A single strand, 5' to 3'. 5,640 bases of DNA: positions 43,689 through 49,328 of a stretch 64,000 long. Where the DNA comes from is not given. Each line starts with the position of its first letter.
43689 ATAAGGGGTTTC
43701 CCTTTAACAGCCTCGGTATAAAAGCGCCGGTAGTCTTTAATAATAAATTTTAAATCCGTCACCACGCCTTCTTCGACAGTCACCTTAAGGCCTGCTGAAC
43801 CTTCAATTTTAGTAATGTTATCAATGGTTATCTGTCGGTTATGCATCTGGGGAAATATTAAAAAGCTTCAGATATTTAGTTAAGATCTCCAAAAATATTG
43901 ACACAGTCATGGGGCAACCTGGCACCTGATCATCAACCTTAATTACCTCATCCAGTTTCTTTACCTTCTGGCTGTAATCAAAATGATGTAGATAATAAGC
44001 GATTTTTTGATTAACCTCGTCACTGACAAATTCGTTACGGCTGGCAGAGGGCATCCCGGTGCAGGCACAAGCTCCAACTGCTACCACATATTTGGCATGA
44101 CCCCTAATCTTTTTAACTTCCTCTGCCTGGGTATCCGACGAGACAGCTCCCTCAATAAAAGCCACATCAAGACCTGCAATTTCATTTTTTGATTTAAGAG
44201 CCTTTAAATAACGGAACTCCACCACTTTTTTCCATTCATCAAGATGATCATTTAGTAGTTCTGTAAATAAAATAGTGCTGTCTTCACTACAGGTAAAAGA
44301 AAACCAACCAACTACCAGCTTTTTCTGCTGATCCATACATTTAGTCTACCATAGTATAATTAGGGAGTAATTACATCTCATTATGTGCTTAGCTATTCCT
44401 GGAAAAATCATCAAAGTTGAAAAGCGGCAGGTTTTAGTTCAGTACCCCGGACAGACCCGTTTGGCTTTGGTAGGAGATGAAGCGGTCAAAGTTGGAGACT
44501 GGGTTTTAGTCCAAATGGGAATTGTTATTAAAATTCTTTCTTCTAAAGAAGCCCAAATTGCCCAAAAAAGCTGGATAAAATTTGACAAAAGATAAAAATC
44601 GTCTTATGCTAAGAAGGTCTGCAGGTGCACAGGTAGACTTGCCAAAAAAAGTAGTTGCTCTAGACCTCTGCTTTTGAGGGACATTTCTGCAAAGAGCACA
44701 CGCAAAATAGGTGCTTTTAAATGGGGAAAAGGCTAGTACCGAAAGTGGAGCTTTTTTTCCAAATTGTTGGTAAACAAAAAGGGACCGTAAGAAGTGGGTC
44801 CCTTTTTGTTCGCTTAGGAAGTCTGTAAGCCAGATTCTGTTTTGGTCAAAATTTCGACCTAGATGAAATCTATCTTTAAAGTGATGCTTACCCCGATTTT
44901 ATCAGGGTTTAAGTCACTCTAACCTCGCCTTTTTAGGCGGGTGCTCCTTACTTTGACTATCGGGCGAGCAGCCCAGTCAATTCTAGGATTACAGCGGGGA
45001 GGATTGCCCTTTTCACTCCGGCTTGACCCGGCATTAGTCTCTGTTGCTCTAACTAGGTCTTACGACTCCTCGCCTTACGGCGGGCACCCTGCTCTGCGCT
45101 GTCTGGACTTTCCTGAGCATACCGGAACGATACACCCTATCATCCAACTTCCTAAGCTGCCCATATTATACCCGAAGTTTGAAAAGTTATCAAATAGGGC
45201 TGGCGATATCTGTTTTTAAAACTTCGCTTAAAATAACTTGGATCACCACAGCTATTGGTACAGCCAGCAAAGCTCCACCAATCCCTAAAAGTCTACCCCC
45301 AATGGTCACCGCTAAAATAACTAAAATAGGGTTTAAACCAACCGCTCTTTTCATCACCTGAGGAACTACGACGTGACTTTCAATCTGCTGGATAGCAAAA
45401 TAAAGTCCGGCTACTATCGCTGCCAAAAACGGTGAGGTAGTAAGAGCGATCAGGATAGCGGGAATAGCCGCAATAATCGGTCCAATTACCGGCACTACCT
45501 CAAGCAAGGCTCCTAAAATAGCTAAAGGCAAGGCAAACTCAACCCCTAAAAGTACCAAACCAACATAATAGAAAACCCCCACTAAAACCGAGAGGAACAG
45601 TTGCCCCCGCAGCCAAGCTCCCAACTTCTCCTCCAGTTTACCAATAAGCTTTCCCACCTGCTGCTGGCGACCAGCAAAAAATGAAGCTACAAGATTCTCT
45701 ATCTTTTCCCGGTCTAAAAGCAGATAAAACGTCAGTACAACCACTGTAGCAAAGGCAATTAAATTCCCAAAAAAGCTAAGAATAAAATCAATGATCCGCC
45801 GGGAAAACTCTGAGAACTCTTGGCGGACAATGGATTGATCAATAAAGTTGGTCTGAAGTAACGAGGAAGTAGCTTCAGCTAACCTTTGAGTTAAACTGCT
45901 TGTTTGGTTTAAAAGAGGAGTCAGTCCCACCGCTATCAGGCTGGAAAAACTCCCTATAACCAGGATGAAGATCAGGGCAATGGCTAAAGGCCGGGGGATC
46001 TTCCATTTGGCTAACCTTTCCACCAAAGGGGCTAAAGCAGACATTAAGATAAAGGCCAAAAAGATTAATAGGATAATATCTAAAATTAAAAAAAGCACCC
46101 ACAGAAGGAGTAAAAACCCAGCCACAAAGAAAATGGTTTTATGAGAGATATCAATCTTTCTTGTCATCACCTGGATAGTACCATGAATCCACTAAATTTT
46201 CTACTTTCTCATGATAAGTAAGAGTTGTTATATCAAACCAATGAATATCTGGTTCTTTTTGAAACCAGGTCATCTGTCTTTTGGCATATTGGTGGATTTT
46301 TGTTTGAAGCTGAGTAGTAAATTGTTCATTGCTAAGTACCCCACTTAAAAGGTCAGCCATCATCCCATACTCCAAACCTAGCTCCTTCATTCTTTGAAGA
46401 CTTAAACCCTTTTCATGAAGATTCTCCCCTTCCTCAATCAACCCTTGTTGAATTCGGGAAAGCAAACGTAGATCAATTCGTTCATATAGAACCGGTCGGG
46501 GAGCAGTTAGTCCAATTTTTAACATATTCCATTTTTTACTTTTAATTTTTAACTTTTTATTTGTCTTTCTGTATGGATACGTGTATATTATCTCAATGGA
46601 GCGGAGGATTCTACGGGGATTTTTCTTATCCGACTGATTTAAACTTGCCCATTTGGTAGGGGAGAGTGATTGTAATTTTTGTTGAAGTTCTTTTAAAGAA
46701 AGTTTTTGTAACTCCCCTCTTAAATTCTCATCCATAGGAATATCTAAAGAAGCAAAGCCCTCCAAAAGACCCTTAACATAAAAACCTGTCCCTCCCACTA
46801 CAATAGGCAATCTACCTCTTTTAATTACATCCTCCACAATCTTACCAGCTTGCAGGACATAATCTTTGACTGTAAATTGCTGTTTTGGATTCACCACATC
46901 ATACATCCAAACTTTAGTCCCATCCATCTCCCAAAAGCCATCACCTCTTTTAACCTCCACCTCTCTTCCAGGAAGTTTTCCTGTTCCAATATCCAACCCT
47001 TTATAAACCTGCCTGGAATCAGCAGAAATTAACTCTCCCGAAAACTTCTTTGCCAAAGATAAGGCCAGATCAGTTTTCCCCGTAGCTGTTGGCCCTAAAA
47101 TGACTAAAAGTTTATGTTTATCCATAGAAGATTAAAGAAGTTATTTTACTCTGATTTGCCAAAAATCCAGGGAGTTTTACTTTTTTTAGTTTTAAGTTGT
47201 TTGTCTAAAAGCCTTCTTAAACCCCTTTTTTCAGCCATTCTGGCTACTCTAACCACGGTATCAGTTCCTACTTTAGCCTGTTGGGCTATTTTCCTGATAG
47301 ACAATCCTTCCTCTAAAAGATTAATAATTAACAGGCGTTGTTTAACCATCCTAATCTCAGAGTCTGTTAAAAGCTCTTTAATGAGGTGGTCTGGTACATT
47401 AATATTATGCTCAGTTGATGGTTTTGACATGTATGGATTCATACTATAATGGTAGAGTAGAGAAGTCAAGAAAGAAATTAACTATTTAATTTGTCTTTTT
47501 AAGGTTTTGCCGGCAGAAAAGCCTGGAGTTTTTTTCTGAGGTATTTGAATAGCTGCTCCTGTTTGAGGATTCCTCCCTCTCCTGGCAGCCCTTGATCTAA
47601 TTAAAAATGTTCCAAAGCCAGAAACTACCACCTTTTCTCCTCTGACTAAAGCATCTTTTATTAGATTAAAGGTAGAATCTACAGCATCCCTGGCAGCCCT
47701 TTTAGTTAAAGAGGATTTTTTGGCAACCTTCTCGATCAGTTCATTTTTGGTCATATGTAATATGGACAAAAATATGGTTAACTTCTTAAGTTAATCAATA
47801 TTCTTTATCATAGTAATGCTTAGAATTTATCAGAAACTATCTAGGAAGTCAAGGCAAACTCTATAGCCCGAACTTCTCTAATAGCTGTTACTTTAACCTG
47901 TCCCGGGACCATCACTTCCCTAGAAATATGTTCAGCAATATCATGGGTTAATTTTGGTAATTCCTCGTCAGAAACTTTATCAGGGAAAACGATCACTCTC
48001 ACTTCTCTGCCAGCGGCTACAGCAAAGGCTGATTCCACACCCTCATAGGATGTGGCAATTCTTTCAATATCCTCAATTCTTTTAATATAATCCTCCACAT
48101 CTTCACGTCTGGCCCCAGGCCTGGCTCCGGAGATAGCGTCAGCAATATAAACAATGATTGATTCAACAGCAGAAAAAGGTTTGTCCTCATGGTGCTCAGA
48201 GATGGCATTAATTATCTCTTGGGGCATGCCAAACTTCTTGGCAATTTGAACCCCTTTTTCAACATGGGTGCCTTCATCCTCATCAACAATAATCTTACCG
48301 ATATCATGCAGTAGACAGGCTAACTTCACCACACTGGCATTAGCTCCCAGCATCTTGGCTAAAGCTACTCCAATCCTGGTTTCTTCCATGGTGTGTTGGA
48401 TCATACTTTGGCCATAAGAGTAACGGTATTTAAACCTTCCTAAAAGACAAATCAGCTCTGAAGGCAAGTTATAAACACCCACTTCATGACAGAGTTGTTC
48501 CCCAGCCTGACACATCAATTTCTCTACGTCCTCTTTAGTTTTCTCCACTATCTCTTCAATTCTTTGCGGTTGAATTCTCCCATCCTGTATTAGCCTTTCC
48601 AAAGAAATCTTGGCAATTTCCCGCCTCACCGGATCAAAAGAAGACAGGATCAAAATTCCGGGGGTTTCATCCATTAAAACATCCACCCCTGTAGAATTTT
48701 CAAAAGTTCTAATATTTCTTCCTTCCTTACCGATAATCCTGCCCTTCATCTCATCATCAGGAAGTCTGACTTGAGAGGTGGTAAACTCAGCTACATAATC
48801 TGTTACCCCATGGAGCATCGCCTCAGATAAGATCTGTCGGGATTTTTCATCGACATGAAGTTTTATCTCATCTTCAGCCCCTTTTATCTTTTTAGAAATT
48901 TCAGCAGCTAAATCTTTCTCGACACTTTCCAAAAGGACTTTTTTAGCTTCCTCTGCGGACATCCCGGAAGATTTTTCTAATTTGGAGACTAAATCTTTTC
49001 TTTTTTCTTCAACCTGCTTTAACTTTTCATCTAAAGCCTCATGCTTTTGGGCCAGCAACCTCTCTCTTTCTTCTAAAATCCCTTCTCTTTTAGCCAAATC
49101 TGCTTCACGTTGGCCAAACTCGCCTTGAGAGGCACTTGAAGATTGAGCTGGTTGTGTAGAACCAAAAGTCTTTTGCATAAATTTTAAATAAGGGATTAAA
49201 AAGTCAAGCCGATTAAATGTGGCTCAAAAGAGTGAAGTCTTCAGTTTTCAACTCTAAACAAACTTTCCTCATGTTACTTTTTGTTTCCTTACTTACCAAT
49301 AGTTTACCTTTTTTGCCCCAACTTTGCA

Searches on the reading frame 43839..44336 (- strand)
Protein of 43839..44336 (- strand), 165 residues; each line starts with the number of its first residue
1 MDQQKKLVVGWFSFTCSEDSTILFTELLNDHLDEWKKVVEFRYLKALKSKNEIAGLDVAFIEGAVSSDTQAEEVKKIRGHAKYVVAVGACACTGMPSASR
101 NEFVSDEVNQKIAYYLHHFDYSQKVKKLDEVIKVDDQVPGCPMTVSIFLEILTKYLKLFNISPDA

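Call 11: search_protein_families(library=pfam, proteins=[window:43839-44336:-], max_evalue=0.001)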
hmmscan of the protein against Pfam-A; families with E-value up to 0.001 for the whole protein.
window:43839-44336:- (165 aa): 1 family
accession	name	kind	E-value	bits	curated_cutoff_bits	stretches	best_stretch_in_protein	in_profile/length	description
PF01058.29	Oxidored_q6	-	1.8e-21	76.7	27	1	23-154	8-127/128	NADH ubiquinone oxidoreductase, 20 Kd subunit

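Call 29: search_solved_structures(query=window:43839-44336:-, max_evalue=0.001, show_alignments=1)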
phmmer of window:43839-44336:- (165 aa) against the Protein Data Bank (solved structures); distinct sequences matched with E-value up to 0.001: 12.
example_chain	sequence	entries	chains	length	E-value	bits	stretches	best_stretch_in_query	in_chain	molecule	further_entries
9e1j_A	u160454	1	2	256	1.3e-12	51.2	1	54-155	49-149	Sulfhydrogenase 1 subunit delta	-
9nez_A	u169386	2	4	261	1.5e-12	51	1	54-155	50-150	Sulfhydrogenase 1 subunit delta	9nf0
9e15_A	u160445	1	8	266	1.5e-12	51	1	53-155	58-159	Sulfhydrogenase 1 subunit delta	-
9sw2_E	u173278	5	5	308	4.2e-11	46.3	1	48-111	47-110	F420-non-reducing hydrogenase subunit G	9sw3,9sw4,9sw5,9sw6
5odc_E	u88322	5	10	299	3.7e-09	40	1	37-154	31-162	Methyl-viologen reducing hydrogenase subunit G | Methyl-viologen reducing hydrogenase, subunit G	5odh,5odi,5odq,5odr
5xf9_C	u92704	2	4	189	1.3e-08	38.2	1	52-105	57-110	NAD-reducing hydrogenase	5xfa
7t2r_E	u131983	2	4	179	5e-07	33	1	30-108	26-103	NiFe hydrogenase small subunit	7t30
6qgr_G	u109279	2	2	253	6.6e-07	32.6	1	41-151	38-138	Coenzyme F420 hydrogenase subunit gamma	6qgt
6qii_G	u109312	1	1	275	8.7e-07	32.3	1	41-151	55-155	Coenzyme F420 hydrogenase subunit gamma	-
9sfi_I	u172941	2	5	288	1.8e-06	31.2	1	35-145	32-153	F420-non-reducing hydrogenase small subunit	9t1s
9r51_C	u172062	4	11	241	3.9e-06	30.2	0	56-155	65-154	F420-reducing [NiFe]-hydrogenase from Methanothermococcus thermolithotrophicus subunit gam | F420-reducing [NiFe]-hydrogenase from Methanothermococcus thermolit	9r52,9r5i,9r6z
3zfs_B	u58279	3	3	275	2.5e-05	27.5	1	16-147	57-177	F420-REDUCING HYDROGENASE, SUBUNIT GAMMA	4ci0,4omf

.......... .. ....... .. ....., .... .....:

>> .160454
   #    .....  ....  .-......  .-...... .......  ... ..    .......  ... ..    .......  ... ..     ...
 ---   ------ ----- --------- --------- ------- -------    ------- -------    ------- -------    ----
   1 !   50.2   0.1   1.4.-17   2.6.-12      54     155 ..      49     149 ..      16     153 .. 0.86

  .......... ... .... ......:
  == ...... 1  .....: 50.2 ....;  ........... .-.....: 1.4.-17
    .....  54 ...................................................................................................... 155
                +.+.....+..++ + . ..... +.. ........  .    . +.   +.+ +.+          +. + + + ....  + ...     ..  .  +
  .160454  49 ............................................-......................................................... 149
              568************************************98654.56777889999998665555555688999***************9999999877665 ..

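Call 36: search_protein_families(library=ncbifam, proteins=[window:43839-44336:-], max_evalue=0.001)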
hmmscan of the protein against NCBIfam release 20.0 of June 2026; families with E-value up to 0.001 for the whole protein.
window:43839-44336:- (165 aa): 9 families
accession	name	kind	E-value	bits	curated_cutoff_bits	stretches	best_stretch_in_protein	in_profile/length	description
NF040836.1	sulfhyd_HydD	equivalog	8.5e-17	61.2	500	1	4-156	3-154/261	NADPH-dependent hydrogenase/sulfhydrogenase 1 subunit delta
TIGR03294.1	FrhG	equivalog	2.9e-14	53.4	245.5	1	20-156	15-141/228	coenzyme F420 hydrogenase subunit gamma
NF040831.1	sulfhyd_ShyD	equivalog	2.7e-12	46.8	460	1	26-152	23-144/240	NAD(P)-dependent hydrogenase/sulfhydrogenase 2 subunit delta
NF045875.1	F420_non_VhuG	exception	1.1e-11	44.5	450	1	28-156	25-164/286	F420-non-reducing hydrogenase subunit VhuG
TIGR01957.1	nuoB_fam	subfamily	8.9e-06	25.7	142.7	0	122-152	105-135/145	NADH-quinone oxidoreductase subunit B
NF005012.1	PRK06411.1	subfamily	4.2e-05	23.1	116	0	122-154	121-153/166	NADH-quinone oxidoreductase subunit NuoB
NF011395.0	PRK14820.1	equivalog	0.00015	21.6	263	0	119-154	117-152/180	NADH-quinone oxidoreductase subunit B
NF011390.0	PRK14815.1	equivalog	0.00079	18.8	281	0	57-95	75-115/183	NADH dehydrogenase subunit B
NF011391.0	PRK14816.1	equivalog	0.0008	19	283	0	79-99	118-138/196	NADH-quinone oxidoreductase subunit B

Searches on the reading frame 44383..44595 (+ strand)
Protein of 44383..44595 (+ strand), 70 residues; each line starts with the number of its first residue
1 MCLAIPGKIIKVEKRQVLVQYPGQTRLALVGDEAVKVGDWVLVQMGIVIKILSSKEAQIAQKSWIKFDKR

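Call 36: search_protein_families(library=ncbifam, proteins=[window:44383-44595:+], max_evalue=0.001)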
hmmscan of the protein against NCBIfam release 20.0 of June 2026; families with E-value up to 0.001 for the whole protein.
window:44383-44595:+ (70 aa): 3 families
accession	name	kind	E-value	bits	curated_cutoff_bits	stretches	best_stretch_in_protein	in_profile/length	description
TIGR00074.1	hypC_hupF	subfamily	1.1e-14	54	48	1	1-65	1-66/80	HypC/HybG/HupF family hydrogenase formation chaperone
NF007712.0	PRK10409.1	equivalog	3.3e-06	27.3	136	1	1-58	1-65/90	HypC/HybG/HupF family hydrogenase formation chaperone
NF007721.0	PRK10413.1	equivalog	1.2e-05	25.1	115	1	1-63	1-71/87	hydrogenase maturation factor HybG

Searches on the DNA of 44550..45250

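Call 82: search_rna_families(source=window, start=44550, end=45250, threshold=evalue, max_evalue=1)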
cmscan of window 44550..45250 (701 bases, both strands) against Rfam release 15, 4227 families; matches with E-value up to 1: 4.
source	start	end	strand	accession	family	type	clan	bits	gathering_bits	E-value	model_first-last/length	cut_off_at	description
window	44810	45155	-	RF00010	RNaseP_bact_a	Gene; ribozyme;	CL00002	95.1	100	1.1e-29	1-367/367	no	Bacterial RNase P class A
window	44773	44811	+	RF04341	Plastid-psbJ-5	Cis-reg;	CL00152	28.7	53.1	0.0027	1-59/59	no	Plastid-psbJ-5 3UTR RNA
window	44702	44810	+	RF02432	SpF25_sRNA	Gene; sRNA;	-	21.4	48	0.64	1-102/102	no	Streptococcus sRNA SpF25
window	44769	44815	+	RF03364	mir-427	Gene; miRNA;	-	18.5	70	0.96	1-69/69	no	mir-427 microRNA precursor family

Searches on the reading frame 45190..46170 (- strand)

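Call 11: search_protein_families(library=pfam, proteins=[window:45190-46170:-], max_evalue=0.001)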
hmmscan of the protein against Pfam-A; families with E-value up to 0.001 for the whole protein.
window:45190-46170:- (326 aa): 1 family
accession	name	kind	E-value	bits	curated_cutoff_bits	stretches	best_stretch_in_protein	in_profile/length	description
PF01594.21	AI-2E_transport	-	8.7e-56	189.9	34.3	1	16-316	4-325/327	AI-2E family transporter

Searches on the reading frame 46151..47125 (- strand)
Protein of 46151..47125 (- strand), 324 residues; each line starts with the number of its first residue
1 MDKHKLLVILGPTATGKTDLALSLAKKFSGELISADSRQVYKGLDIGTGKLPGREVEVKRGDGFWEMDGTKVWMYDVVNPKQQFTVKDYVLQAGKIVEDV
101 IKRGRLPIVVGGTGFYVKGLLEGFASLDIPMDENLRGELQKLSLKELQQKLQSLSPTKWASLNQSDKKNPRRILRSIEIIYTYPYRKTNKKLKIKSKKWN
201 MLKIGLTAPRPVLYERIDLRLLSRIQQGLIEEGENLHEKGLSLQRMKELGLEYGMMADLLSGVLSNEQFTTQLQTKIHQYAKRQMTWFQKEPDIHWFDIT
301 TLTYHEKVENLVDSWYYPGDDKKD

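Call 11: search_protein_families(library=pfam, proteins=[window:46151-47125:-], max_evalue=0.001)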
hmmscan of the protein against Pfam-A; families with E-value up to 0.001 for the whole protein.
window:46151-47125:- (324 aa): 2 families
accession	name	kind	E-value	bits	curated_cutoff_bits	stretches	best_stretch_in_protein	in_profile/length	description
PF01715.23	IPPT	-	3.5e-54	184.5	23.6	1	39-290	1-242/243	IPP transferase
PF01745.22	IPT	-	2.7e-07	30.7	20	1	5-57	2-54/233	Isopentenyl transferase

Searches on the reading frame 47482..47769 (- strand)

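Call 11: search_protein_families(library=pfam, proteins=[window:47482-47769:-], max_evalue=0.001)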
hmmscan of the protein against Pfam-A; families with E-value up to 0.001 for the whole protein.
window:47482-47769:- (95 aa): 2 families
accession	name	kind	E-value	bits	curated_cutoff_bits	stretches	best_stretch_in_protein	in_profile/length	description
PF00216.26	Bac_DNA_binding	-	5.5e-32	110.3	22.4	1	6-94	1-89/90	Bacterial DNA-binding protein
PF18291.6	HU-HIG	-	1.5e-05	25.4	26.2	1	6-95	32-119/125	HU domain fused to wHTH, Ig, or Glycine-rich motif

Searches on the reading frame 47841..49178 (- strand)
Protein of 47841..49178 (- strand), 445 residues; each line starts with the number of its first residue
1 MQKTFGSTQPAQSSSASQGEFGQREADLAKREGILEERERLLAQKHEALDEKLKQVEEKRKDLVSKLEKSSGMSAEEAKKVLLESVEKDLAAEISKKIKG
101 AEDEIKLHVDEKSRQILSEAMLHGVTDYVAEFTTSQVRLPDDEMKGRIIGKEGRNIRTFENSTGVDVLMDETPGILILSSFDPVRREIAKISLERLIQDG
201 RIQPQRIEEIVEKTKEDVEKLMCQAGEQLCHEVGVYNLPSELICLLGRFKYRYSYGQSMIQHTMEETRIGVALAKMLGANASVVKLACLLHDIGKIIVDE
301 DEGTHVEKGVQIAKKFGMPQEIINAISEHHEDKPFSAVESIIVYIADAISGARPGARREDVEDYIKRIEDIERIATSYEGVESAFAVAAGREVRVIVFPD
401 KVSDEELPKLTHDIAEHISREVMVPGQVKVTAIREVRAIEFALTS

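Call 11: search_protein_families(library=pfam, proteins=[window:47841-49178:-], max_evalue=0.001)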
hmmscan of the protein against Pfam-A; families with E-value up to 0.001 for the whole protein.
window:47841-49178:- (445 aa): 3 families
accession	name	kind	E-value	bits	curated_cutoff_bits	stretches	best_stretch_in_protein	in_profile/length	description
PF12072.13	RNase_Y_N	-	3e-16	59.9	32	1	23-121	96-194/201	RNase Y N-terminal region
PF01966.28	HD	-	3.1e-16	60.1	22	1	260-350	2-114/116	HD domain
PF00013.35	KH_1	-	9.5e-06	25.7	21.5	1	137-183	4-54/66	KH domain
